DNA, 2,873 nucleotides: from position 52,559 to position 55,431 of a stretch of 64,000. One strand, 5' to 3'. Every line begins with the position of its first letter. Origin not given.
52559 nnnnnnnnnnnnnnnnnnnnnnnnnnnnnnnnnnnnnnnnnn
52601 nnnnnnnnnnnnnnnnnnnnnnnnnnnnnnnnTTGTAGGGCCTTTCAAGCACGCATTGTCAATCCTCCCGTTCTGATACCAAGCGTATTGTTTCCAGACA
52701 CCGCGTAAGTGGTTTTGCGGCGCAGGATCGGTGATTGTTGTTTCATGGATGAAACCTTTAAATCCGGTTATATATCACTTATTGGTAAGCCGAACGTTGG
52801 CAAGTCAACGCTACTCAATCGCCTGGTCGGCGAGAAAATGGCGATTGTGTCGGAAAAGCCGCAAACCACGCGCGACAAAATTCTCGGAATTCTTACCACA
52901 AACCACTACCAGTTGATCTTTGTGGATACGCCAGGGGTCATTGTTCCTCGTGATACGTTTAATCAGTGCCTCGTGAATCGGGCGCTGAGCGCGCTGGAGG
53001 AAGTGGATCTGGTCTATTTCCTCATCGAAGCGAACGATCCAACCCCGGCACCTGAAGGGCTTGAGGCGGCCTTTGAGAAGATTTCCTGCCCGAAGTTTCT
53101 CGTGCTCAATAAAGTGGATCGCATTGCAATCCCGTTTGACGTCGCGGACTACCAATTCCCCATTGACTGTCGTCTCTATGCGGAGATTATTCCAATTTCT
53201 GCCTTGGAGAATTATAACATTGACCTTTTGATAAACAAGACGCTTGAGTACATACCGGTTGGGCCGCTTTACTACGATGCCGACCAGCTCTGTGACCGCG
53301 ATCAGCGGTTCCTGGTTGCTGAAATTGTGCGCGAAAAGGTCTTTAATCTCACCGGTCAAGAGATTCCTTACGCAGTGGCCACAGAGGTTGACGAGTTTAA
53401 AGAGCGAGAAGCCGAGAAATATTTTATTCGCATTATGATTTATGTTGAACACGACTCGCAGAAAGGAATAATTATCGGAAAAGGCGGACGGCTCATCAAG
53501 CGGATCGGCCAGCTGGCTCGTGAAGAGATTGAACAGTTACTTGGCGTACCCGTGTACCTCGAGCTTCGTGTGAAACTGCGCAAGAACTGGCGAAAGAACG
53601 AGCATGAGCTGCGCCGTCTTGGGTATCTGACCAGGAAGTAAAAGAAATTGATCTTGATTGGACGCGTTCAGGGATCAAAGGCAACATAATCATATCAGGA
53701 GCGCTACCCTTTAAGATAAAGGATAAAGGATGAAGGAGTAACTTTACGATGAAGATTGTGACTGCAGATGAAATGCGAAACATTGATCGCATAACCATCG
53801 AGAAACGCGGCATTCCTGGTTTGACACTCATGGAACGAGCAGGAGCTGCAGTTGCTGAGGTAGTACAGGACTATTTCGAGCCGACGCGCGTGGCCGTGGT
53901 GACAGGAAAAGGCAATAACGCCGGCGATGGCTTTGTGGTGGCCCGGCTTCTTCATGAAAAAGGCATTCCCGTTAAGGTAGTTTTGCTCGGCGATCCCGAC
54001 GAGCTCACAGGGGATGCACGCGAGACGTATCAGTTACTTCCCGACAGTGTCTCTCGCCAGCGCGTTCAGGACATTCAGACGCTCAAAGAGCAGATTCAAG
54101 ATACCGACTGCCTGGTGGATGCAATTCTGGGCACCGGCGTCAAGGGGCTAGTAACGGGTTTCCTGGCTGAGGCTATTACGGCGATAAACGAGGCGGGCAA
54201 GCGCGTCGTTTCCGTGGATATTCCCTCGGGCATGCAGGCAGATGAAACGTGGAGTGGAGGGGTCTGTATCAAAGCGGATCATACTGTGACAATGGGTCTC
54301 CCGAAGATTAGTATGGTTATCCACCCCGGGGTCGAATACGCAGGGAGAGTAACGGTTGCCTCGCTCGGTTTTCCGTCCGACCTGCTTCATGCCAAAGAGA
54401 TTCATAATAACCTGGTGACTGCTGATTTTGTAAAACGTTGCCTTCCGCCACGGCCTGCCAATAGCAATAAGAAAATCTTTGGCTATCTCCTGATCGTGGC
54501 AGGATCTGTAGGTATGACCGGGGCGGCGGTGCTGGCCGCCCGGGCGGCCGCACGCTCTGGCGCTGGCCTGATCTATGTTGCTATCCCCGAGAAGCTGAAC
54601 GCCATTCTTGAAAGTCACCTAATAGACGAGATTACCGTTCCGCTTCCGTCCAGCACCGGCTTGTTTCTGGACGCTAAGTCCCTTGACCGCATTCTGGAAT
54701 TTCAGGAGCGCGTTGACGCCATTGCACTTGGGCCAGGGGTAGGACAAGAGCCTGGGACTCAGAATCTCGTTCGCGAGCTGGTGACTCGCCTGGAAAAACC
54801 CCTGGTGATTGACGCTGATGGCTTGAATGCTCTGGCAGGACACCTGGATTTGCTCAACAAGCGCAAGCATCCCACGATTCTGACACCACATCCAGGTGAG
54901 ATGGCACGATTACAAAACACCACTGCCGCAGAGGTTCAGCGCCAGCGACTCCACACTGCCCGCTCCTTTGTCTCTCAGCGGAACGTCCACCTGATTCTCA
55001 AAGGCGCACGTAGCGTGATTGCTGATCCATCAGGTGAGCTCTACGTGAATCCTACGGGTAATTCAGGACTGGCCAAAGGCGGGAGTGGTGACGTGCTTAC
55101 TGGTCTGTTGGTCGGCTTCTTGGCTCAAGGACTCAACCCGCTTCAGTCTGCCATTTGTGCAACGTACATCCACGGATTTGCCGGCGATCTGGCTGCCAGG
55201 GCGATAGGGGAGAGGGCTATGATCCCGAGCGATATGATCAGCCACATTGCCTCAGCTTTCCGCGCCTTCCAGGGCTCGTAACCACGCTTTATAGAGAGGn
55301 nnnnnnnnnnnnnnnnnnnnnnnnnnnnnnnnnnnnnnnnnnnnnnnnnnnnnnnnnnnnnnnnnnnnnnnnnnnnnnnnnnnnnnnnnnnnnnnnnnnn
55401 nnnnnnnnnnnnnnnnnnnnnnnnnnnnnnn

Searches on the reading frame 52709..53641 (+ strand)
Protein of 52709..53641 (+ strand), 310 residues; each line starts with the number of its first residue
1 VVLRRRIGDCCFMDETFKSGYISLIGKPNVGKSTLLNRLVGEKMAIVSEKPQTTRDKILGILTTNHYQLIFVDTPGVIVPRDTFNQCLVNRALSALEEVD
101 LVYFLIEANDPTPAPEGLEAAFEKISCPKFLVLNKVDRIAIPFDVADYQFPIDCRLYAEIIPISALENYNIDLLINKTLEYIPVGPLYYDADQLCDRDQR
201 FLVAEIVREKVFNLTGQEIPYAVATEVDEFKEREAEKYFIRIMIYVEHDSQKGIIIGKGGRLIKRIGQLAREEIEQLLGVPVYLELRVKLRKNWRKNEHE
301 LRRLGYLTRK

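Call 26: search_protein_families(library=pfam, proteins=[window:52709-53641:+], max_evalue=0.00001)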
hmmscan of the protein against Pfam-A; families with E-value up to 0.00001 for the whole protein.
window:52709-53641:+ (310 aa): 5 families
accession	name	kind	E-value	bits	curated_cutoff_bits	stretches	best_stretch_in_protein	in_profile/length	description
PF01926.29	MMR_HSR1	-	1e-25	90.5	21.9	1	22-135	2-113/113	50S ribosome-binding GTPase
PF07650.23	KH_2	-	4.1e-20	71.8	22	1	218-295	1-78/78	KH domain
PF02421.24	FeoB_N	-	1.4e-11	44.6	27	1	22-176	3-154/156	Ferrous iron transport protein B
PF00350.29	Dynamin_N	-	2.4e-07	31.4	27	0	22-55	1-34/168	Dynamin family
PF00009.33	GTP_EFTU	-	8.4e-07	29.2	26.5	0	60-183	62-187/188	Elongation factor Tu GTP binding domain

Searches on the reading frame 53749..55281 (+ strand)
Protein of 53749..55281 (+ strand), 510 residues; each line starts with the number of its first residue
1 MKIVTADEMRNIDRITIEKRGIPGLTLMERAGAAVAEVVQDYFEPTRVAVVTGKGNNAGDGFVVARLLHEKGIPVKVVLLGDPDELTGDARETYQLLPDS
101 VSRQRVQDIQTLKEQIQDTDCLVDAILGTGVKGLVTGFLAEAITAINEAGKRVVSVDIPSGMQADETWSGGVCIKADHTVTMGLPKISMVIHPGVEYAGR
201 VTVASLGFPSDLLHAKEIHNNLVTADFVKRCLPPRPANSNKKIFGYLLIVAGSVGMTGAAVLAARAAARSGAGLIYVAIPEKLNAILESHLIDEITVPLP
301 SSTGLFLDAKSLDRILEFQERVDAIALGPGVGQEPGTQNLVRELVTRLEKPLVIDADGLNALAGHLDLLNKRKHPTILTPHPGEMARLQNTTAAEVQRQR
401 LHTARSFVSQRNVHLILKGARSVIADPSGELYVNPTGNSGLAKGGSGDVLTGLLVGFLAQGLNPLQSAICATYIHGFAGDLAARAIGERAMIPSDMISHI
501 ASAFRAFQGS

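Call 26: search_protein_families(library=pfam, proteins=[window:53749-55281:+], max_evalue=0.00001)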
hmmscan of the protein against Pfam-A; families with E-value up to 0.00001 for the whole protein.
window:53749-55281:+ (510 aa): 2 families
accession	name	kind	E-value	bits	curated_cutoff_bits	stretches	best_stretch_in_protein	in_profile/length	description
PF01256.23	Carb_kinase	-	1.4e-64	218.4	27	1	247-500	1-240/242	NAD(P)H-hydrate dehydratase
PF03853.21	YjeF_N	-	4.2e-44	150.9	24.9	1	26-186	3-167/169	YjeF-related protein N-terminus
